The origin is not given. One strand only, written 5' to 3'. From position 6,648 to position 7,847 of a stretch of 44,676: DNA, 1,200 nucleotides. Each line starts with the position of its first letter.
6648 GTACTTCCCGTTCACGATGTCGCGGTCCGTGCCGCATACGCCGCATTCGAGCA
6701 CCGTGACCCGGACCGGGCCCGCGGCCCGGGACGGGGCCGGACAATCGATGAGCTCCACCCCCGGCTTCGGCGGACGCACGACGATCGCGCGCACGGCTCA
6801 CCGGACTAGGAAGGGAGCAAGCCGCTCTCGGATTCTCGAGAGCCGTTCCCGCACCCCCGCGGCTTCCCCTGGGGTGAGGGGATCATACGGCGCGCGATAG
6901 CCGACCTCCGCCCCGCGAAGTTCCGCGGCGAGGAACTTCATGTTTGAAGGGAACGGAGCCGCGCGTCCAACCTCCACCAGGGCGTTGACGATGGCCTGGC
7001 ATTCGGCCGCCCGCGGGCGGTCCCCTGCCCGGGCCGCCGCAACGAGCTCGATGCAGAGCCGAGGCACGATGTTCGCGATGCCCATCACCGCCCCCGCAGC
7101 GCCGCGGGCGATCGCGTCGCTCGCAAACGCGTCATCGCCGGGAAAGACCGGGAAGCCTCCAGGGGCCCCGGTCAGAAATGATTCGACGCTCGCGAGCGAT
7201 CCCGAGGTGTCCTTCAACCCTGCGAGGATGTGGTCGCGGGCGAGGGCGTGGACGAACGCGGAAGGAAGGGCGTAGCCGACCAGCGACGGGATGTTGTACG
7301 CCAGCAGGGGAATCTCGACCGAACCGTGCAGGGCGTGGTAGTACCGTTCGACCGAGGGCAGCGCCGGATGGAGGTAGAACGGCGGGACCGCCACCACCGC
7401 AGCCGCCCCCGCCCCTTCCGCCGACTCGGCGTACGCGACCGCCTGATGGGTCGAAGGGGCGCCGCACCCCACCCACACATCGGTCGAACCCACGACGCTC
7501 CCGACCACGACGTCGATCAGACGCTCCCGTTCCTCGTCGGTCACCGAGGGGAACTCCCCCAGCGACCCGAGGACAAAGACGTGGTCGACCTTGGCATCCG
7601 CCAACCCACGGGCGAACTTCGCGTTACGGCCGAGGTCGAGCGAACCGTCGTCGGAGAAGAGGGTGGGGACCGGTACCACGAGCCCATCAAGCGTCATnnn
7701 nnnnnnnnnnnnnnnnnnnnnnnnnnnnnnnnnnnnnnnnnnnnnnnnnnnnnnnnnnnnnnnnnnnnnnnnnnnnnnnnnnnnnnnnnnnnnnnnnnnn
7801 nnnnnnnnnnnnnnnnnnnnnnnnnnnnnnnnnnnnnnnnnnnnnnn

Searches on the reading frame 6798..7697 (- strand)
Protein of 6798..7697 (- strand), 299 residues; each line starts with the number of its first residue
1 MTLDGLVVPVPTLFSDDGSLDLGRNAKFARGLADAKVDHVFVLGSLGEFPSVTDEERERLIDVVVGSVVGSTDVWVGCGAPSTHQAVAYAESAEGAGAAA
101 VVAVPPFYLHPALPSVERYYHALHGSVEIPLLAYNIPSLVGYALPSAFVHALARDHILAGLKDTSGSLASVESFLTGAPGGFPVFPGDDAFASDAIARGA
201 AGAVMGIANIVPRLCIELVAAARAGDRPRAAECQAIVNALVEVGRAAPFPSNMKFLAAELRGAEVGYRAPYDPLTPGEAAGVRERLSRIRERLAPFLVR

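Call 59: find_related_loci(query=window:6798-7697:-, collection=metagenome_contigs, flank=1500)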
Query window:6798-7697:- (299 aa) in metagenome_contigs; peptide patterns used: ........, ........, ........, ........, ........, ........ (x = any residue, [..] = any of these).
186 stretches matched a pattern; 38 encode a relative of the query (tblastn E <= 1e-3); 38 distinct loci.
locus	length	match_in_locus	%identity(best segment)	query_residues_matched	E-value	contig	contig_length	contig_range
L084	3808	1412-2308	81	1-299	1e-150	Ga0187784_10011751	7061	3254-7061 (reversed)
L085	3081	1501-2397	81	1-299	4e-151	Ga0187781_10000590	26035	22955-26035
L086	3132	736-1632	75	1-299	2e-147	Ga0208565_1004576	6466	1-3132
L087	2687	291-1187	70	1-299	2e-141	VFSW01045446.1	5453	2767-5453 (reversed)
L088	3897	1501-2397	75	1-299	6e-145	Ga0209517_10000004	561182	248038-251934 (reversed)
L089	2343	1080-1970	72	1-297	8e-139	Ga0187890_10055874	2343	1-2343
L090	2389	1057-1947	69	1-297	9e-139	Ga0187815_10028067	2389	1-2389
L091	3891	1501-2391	68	1-297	1e-130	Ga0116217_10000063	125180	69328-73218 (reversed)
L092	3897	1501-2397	66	1-299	2e-130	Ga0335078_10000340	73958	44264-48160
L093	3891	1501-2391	68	1-297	4e-130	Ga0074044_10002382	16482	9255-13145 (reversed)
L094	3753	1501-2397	67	1-299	8e-131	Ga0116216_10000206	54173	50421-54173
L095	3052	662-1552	68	1-297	1e-131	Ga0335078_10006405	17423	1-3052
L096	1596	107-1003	68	1-299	2e-136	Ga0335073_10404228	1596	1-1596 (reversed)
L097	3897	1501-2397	72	1-299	1e-125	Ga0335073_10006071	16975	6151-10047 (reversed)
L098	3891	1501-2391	68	1-297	1e-124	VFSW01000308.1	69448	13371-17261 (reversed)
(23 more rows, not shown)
